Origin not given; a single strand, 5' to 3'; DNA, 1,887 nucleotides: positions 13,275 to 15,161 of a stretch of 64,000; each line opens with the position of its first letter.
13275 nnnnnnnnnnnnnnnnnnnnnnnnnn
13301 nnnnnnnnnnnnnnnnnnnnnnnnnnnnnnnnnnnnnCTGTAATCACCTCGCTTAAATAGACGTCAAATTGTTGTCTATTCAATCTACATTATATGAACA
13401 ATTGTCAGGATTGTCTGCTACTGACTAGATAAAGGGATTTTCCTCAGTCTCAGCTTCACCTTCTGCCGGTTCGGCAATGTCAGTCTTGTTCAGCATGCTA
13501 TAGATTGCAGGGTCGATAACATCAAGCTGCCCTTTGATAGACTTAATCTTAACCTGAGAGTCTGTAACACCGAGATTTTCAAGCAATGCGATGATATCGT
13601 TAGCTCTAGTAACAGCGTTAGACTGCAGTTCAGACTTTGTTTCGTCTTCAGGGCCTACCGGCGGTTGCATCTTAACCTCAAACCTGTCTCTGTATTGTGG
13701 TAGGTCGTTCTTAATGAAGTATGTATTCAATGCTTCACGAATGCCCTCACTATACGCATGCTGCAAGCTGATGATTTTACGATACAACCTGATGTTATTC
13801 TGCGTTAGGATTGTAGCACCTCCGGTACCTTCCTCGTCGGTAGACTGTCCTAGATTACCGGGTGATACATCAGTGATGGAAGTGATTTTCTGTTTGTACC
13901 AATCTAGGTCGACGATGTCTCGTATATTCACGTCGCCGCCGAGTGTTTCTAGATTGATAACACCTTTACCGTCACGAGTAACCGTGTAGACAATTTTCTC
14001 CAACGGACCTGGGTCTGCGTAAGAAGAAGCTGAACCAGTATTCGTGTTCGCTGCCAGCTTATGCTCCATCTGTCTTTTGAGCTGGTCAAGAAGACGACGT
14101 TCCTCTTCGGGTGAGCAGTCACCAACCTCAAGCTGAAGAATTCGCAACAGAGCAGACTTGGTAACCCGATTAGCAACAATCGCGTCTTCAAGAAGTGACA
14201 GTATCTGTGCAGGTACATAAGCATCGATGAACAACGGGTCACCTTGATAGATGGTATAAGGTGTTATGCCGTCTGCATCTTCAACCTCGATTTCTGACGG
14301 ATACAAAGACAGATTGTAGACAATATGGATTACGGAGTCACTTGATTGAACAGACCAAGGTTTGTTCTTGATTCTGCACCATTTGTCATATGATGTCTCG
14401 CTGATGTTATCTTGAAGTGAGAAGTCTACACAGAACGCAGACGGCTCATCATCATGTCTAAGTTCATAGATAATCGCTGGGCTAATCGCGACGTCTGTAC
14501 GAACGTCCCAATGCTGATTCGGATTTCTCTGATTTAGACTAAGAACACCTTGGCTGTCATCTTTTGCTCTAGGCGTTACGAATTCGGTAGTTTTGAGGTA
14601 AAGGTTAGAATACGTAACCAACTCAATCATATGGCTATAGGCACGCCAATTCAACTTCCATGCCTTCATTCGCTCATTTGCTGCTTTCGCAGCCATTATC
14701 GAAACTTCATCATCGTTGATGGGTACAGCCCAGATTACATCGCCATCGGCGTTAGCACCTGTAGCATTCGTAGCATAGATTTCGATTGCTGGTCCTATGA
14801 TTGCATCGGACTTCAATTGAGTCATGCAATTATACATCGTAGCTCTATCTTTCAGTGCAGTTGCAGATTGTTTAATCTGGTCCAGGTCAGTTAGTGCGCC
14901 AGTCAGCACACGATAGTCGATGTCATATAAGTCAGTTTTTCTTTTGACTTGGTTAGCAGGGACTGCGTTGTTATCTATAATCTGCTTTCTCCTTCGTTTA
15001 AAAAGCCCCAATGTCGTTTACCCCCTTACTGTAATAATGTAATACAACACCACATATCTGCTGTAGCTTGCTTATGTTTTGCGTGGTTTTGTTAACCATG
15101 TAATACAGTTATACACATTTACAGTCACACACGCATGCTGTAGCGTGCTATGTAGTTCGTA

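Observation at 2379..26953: LN[S/C]S tetrapeptide massively enriched in virion proteins; putative head-protease cleavage code and a 784 aa acidic polyprotein-like cargo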

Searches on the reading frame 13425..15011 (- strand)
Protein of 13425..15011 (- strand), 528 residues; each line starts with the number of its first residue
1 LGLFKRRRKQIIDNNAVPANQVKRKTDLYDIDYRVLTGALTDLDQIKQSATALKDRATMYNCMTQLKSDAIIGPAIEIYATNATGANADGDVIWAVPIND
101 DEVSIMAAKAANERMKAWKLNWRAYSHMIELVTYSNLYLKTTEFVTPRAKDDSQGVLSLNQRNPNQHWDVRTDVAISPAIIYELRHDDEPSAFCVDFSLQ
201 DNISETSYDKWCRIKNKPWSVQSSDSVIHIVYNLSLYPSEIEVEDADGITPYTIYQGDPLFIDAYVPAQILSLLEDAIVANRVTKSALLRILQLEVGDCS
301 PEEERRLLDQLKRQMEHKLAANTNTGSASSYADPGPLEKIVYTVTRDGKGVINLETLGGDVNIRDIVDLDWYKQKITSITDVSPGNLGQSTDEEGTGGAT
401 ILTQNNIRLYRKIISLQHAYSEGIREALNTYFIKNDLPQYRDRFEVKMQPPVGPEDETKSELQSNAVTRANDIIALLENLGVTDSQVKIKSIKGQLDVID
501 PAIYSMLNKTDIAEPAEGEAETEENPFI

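Call 6: search_protein_families(library=phrogs, proteins=[window:13425-15011:-], max_evalue=0.01)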
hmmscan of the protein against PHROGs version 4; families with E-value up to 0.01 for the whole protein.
window:13425-15011:- (528 aa): 2 families
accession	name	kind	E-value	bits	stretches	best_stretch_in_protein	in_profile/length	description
phrog_213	-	head and packaging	8.2e-22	78.5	1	47-437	51-420/528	portal protein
phrog_1497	-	head and packaging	0.0084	15.9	0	38-113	53-121/549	portal protein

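Call 7: search_protein_families(library=pfam, proteins=[window:13425-15011:-], max_evalue=0.01)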
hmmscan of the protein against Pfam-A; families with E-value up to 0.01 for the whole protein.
window:13425-15011:- (528 aa): 1 family
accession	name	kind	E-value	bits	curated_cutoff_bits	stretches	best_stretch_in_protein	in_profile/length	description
PF07230.16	Portal_T4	-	1.6e-27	96.7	22.9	1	57-473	2-398/433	Bacteriophage T4-like portal protein (Gp20)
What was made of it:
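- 13425..15011 (-): Portal protein (gp20-like). It provides context: portal, protease and capsid genes lie in that order, with no scaffold gene between protease and capsid. Pfam Portal_T4 E 1.6e-27 (call 7).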
